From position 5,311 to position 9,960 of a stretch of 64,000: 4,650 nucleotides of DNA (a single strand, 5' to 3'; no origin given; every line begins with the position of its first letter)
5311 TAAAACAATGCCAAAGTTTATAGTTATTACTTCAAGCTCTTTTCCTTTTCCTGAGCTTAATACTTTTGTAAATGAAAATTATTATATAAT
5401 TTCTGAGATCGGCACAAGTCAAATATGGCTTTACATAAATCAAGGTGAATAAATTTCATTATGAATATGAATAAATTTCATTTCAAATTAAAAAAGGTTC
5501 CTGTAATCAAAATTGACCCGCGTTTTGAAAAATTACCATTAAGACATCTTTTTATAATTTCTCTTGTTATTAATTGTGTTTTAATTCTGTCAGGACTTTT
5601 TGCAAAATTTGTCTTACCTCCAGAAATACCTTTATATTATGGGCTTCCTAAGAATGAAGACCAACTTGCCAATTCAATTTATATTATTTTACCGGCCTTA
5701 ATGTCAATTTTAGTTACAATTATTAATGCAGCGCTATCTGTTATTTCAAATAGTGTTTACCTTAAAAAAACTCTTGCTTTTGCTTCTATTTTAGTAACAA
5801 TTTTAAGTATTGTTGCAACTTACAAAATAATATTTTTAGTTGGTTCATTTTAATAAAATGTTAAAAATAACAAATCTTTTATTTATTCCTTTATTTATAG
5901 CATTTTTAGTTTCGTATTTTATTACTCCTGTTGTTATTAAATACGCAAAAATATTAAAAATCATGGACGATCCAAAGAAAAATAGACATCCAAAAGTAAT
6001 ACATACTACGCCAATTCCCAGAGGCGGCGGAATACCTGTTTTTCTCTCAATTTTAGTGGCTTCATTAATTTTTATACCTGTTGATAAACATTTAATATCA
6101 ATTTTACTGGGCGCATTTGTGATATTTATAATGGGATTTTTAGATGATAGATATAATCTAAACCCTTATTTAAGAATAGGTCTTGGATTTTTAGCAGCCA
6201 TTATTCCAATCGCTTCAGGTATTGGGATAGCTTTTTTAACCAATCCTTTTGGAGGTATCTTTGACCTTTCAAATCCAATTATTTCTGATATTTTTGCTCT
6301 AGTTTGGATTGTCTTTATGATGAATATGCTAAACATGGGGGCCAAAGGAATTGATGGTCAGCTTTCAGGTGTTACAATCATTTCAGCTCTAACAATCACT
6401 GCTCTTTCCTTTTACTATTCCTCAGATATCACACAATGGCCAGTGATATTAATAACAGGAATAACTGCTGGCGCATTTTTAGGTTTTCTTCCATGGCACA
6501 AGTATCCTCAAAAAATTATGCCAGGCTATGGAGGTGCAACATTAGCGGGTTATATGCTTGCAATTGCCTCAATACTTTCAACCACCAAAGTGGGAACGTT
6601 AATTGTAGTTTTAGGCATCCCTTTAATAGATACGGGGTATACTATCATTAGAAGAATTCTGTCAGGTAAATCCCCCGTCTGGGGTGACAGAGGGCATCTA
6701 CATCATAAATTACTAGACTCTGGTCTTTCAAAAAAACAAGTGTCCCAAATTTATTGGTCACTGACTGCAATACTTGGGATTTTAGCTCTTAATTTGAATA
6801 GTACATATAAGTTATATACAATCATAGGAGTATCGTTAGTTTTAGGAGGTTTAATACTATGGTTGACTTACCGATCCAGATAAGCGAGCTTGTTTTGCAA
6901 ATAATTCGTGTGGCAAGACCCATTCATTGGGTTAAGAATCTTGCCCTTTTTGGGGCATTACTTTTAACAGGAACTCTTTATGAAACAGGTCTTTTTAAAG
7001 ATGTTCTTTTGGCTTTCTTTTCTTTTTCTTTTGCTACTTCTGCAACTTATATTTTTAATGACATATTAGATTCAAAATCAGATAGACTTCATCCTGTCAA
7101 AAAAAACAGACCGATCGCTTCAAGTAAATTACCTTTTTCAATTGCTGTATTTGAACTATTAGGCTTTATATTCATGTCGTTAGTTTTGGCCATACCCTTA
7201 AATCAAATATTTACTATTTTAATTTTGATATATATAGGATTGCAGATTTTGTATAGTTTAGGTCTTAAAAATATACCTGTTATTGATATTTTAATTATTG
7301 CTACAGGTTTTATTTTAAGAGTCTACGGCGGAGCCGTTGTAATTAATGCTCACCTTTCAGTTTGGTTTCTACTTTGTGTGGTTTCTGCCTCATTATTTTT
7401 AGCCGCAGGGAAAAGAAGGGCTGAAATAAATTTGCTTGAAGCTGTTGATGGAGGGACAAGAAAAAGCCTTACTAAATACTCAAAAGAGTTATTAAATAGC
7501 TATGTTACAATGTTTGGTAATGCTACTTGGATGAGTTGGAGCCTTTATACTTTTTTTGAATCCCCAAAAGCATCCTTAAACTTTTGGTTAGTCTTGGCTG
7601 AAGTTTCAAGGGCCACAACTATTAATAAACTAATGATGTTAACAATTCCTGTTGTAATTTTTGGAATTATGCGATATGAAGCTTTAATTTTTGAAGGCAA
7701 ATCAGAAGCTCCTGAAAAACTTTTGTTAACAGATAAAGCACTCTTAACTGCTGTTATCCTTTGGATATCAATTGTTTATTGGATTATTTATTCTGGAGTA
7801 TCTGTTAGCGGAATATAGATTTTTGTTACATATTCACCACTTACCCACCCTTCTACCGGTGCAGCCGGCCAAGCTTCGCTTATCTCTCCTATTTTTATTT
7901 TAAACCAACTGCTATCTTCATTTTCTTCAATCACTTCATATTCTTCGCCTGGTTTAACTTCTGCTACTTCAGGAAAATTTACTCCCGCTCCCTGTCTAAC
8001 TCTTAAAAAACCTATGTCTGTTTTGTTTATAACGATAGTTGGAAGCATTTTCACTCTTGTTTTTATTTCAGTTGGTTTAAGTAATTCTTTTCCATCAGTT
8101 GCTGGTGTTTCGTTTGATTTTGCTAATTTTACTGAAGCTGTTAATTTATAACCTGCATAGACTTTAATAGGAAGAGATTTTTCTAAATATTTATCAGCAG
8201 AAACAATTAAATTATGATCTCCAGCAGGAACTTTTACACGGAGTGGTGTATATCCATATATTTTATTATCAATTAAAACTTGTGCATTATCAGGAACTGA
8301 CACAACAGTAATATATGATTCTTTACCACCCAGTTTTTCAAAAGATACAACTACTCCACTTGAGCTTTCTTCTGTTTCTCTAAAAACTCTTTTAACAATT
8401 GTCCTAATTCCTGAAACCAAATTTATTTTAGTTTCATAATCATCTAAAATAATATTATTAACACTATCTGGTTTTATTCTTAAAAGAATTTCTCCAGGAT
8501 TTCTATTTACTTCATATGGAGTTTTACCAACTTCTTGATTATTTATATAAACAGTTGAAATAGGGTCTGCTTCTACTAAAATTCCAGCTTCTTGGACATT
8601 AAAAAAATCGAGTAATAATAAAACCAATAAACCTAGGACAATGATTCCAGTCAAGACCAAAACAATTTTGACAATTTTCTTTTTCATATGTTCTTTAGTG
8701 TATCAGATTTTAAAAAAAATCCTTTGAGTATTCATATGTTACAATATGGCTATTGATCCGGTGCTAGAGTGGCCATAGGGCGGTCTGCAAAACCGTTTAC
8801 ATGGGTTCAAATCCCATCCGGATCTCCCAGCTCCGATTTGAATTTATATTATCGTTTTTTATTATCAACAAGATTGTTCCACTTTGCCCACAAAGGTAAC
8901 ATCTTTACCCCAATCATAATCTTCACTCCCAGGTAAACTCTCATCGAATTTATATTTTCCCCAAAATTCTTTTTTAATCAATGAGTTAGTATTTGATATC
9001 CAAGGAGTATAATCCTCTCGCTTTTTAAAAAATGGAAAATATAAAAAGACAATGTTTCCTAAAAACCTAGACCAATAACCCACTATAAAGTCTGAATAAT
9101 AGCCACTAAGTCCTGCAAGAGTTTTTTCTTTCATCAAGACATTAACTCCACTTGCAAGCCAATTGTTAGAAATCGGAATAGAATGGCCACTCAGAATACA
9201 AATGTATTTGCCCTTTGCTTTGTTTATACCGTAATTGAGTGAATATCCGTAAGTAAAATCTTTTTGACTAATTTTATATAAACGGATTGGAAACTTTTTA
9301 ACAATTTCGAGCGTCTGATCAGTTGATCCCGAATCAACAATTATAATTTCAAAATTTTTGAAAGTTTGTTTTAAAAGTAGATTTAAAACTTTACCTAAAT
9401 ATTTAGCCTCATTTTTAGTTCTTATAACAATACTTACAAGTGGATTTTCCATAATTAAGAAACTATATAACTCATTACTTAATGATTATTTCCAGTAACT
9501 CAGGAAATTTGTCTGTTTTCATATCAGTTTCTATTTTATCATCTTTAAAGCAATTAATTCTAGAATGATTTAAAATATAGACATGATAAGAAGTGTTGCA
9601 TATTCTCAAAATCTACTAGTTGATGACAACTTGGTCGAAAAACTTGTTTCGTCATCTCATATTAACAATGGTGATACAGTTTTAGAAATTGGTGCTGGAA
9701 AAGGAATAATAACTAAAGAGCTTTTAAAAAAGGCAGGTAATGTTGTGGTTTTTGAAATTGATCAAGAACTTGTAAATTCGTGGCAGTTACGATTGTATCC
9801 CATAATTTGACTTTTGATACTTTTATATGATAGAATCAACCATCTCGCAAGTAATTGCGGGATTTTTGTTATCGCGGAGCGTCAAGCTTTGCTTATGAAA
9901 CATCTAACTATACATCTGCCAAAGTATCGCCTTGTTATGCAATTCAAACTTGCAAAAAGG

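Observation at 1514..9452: Envelope glycan cluster combining a UbiA-type phosphoribosyl/prenyl transferase, a GT-C transferase and UDP-xylose synthase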

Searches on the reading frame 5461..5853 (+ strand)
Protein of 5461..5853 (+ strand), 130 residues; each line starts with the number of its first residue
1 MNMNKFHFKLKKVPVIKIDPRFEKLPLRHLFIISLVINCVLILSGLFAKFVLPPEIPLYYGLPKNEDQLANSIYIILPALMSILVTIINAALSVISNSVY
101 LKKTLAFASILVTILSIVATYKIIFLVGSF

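Call 3: search_protein_families(library=pfam, proteins=[window:5461-5853:+], max_evalue=0.01)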
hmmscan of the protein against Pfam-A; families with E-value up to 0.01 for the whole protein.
window:5461-5853:+ (130 aa): 0 families

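Call 4: search_protein_families(library=ncbifam, proteins=[window:5461-5853:+], max_evalue=0.01)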
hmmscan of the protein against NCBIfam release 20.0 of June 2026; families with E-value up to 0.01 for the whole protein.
window:5461-5853:+ (130 aa): 0 families

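Call 56: search_protein_families(library=pfam, alignment_id=A3, max_evalue=1)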
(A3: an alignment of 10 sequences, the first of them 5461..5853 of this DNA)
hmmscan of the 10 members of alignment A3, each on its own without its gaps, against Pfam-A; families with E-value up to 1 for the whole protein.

A. member 1, window:5461-5853:+ (130 aa): 3 families
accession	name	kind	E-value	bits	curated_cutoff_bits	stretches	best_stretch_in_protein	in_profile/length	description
PF07301.16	DUF1453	-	0.072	13.6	24.6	1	75-124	61-109/145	CcdC protein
PF18898.5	DUF5654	-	0.78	10.2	23.8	0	62-90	37-65/71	Family of unknown function (DUF5654)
PF12911.12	OppC_N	-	0.84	10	23.9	1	29-54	14-39/53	N-terminal TM domain of oligopeptide transport permease C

B. families by the number of members that match (of 10 scanned): 11 families
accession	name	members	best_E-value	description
PF13273.12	DUF4064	1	0.0089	Protein of unknown function (DUF4064)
PF00951.23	Arteri_Gl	1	0.029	Arterivirus GL envelope glycoprotein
PF07301.16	DUF1453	1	0.072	CcdC protein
PF08733.15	PalH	1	0.13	PalH/RIM21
PF23605.1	FKS1_dom2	1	0.18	1,3-beta-glucan synthase component FKS1, second domain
PF08975.16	2H-phosphodiest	1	0.25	Domain of unknown function (DUF1868)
PF18160.6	SLATT_5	1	0.31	SMODS and SLOG-associating 2TM effector domain family 5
PF18898.5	DUF5654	1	0.78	Family of unknown function (DUF5654)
PF12911.12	OppC_N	1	0.84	N-terminal TM domain of oligopeptide transport permease C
PF10717.14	ODV-E18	1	0.91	Occlusion-derived virus envelope protein ODV-E18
PF15939.10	YmcE_antitoxin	1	0.94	Putative antitoxin of bacterial toxin-antitoxin system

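Call 57: search_solved_structures(query=A3, max_evalue=10)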
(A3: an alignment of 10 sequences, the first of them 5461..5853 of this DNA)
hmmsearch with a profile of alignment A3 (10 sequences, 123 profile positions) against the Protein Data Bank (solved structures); distinct sequences matched with E-value up to 10: 0.
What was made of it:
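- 5461..5853 (+): Small three-helix membrane protein of unknown family, with the conserved loop motif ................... It is a candidate GT-C partner or lipid-sugar translocation factor. It has no Pfam or PDB match (calls 56, 57).
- On Mycobacterial DPA (arabinose) pathway: The 3-TM protein matches no family (calls 56, 57).
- Tried and rejected: It has no Pfam or PDB match, even when ten members were scanned (calls 56, 57).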

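Call 69: search_protein_representatives(protein=window:5461-5853:+)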
Query: 130 residues. Proteins with E-value up to 0.001 (for the whole library): 433; up to 1e-10: 175; up to 1e-30: 2. The best 150 are listed.
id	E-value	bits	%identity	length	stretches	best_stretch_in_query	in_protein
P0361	9.8e-39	148.6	62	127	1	10-129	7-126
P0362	3.7e-32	127.3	52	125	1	15-129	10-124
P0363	3.4e-29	117.8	55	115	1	16-129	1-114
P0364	2.0e-26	108.8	51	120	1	14-129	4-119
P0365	7.8e-26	106.9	49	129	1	19-129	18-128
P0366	2.3e-23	98.9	51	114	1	15-109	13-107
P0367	2.1e-21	92.6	57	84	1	48-129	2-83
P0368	2.8e-21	92.2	50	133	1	20-130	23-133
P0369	7.3e-21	90.9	47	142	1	24-128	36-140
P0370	2.9e-20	88.9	44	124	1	22-129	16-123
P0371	3.1e-20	88.9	40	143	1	11-130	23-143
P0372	5.5e-20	88.1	40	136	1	5-129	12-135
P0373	1.8e-19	86.4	43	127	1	13-130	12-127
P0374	2.2e-19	86.1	43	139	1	23-130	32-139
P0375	7.5e-19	84.4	43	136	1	22-130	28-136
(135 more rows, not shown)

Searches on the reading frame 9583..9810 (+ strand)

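Call 82: search_protein_families(library=pfam, proteins=[window:9583-9810:+], max_evalue=0.01)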
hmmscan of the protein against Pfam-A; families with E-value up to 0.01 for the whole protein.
window:9583-9810:+ (75 aa): 5 families
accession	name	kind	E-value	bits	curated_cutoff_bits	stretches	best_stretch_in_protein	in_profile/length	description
PF00398.26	RrnaAD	-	8.4e-17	61.6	24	1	6-69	7-70/263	Ribosomal RNA adenine dimethylase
PF13649.12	Methyltransf_25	-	0.0012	19.9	27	1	33-68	1-38/97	Methyltransferase domain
PF01135.25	PCMT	-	0.0033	17.7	20.3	1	25-68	69-115/210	Protein-L-isoaspartate(D-aspartate) O-methyltransferase (PCMT)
PF13489.12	Methyltransf_23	-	0.0039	17.4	27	1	27-63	20-56/164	Methyltransferase domain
PF05891.18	Methyltransf_PK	-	0.0059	16.6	27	1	14-65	38-92/218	AdoMet dependent proline di-methyltransferase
